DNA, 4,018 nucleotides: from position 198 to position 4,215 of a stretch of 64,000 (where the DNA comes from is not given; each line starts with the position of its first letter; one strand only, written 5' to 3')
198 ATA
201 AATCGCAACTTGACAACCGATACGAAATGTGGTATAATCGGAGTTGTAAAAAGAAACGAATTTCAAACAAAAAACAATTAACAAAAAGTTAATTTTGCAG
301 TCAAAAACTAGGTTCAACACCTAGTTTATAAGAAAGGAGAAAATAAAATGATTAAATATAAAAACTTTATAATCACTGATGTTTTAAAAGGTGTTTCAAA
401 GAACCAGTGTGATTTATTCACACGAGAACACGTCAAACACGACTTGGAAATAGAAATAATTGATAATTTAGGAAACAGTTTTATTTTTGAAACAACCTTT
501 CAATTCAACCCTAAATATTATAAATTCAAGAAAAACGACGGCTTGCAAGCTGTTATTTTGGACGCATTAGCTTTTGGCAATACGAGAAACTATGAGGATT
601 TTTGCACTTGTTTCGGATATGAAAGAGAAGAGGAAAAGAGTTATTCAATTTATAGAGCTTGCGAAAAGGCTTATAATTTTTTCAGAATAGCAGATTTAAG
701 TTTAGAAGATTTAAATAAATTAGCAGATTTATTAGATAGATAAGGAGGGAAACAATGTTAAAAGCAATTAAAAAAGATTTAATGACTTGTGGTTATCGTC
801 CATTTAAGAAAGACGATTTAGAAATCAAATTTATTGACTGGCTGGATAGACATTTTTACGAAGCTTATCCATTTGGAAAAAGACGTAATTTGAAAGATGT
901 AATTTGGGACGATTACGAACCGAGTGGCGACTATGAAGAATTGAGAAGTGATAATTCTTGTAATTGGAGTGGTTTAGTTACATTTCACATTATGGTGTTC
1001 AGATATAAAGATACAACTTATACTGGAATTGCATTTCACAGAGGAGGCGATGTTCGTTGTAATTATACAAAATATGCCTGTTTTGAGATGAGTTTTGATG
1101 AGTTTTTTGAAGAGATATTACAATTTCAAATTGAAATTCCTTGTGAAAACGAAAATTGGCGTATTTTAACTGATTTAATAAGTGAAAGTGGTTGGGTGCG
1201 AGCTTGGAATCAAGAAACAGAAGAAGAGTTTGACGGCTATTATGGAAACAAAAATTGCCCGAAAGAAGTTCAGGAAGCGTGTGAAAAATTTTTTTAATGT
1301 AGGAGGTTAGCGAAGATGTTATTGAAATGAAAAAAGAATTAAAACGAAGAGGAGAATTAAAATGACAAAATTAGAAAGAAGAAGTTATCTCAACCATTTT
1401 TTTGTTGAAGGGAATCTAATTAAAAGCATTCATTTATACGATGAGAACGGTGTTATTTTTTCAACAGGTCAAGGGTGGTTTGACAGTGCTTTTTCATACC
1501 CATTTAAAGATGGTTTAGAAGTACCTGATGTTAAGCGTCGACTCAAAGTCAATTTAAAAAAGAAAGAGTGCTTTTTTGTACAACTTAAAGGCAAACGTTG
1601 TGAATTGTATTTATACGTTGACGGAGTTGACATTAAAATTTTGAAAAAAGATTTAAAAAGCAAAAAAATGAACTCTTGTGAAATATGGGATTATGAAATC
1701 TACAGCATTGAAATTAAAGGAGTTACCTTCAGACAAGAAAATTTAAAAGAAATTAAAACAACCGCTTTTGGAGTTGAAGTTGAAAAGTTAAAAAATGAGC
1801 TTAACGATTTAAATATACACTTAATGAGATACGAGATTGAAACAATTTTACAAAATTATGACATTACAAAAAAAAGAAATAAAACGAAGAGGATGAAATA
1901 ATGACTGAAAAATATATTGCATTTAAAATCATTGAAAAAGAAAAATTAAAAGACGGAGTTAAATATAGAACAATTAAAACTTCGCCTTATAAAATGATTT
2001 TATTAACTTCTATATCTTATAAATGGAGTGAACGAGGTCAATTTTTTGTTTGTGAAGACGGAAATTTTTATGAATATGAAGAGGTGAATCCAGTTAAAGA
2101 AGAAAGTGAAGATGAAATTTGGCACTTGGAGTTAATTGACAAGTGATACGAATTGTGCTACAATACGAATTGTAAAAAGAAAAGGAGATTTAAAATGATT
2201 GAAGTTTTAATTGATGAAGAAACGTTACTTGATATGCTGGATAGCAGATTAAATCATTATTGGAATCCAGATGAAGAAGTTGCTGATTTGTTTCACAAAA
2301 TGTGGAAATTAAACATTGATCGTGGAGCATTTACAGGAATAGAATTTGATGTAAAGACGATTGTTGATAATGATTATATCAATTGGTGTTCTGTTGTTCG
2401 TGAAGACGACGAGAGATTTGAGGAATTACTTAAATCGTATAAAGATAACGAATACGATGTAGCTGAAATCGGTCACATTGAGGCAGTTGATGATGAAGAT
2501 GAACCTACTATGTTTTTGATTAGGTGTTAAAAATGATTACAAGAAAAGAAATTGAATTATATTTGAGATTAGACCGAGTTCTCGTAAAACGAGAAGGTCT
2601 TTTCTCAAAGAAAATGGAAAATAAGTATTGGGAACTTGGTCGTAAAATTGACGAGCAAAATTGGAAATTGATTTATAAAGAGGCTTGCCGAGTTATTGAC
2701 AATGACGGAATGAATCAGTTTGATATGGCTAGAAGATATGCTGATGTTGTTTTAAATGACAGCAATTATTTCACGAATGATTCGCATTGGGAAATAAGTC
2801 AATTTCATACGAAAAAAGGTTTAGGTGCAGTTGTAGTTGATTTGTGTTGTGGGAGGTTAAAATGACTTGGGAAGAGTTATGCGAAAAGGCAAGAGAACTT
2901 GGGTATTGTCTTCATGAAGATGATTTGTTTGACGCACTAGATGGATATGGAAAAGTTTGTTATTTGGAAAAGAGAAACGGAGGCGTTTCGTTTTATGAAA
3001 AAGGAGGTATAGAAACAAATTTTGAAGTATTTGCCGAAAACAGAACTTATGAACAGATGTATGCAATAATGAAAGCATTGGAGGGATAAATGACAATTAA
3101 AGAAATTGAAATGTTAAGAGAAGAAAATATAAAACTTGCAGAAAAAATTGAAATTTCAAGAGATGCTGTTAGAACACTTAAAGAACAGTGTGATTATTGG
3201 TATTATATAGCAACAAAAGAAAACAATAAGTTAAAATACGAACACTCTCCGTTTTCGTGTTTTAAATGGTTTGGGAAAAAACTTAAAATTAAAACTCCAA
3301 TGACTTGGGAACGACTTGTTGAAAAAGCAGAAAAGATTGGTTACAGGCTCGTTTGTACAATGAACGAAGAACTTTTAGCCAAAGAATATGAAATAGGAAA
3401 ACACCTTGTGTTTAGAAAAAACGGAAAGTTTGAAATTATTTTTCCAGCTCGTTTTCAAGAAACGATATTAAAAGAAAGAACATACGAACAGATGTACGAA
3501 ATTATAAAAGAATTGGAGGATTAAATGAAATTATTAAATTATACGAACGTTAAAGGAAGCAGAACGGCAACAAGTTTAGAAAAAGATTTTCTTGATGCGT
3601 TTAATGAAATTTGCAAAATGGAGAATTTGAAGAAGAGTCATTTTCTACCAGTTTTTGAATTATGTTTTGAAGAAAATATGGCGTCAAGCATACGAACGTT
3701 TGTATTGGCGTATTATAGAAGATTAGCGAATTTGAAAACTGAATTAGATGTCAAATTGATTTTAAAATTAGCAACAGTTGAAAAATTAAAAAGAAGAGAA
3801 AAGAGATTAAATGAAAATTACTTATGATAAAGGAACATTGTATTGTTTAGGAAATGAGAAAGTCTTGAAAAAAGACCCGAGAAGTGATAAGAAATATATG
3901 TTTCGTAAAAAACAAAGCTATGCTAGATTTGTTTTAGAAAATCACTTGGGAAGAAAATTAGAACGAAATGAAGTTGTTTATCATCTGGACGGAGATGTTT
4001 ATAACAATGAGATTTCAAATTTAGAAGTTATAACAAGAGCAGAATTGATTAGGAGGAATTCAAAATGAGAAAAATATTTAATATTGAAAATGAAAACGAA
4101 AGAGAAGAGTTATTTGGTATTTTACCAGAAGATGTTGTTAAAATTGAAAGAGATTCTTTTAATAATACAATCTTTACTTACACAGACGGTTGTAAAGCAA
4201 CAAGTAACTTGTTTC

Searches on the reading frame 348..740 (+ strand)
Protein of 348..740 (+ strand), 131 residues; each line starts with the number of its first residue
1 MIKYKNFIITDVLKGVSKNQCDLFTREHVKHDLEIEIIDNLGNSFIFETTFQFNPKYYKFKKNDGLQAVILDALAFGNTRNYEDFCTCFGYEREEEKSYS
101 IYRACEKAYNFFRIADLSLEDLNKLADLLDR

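Call 58: search_protein_families(library=pfam, alignment_id=A3, max_evalue=0.0001)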
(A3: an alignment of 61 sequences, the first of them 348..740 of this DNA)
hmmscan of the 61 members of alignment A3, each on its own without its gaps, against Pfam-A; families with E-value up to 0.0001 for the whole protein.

A. member 1, window:348-740:+ (131 aa): 0 families

B. families by the number of members that match (of 61 scanned): 30 families (the first 25 are shown)
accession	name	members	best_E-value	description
PF01555.25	N6_N4_Mtase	2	9.9e-39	DNA methylase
PF19905.4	DUF6378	1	3.7e-33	Domain of unknown function (DUF6378)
PF09250.16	Prim-Pol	1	4.4e-18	Bifunctional DNA primase/polymerase, N-terminal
PF02739.22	5_3_exonuc_N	1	3.3e-16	5'-3' exonuclease, N-terminal resolvase-like domain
PF19263.5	DUF5906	1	3.3e-13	Family of unknown function (DUF5906)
PF12728.13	HTH_17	1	7.8e-12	Helix-turn-helix domain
PF00149.33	Metallophos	1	5.6e-11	Calcineurin-like phosphoesterase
PF02463.25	SMC_N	1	3e-10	RecF/RecN/SMC N terminal domain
PF00085.26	Thioredoxin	1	2.4e-09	Thioredoxin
PF13443.12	HTH_26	1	3.2e-09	Cro/C1-type HTH DNA-binding domain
PF00270.35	DEAD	1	5.8e-09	DEAD/DEAH box helicase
PF00271.37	Helicase_C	1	8.4e-09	Helicase conserved C-terminal domain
PF13392.12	HNH_3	1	1.1e-08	HNH endonuclease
PF13411.12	MerR_1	1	1.3e-08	MerR HTH family regulatory protein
PF08706.16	D5_N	1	4.9e-08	D5 N terminal like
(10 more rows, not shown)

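Call 59: search_protein_families(library=pfam, proteins=[window:348-740:+], max_evalue=0.01)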
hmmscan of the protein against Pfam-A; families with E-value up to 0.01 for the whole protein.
window:348-740:+ (131 aa): 0 families

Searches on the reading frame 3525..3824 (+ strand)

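Call 86: search_protein_families(library=pfam, proteins=[window:3525-3824:+], max_evalue=0.001)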
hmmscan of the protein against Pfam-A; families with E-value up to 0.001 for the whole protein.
window:3525-3824:+ (100 aa): 1 family
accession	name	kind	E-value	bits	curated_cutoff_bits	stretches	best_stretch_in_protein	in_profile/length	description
PF13467.12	RHH_4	-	2.7e-07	30.9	25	1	9-64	8-67/67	Ribbon-helix-helix domain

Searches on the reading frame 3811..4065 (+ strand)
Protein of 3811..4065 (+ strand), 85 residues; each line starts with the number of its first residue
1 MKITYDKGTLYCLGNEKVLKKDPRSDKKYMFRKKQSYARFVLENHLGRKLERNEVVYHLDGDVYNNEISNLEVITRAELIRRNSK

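Call 83: search_protein_families(library=pfam, proteins=[window:3811-4065:+], max_evalue=0.001)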
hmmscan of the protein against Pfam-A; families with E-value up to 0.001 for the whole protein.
window:3811-4065:+ (85 aa): 1 family
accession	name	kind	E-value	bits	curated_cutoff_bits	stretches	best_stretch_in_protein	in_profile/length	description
PF13392.12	HNH_3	-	1.1e-08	35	24.8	1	39-78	5-43/46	HNH endonuclease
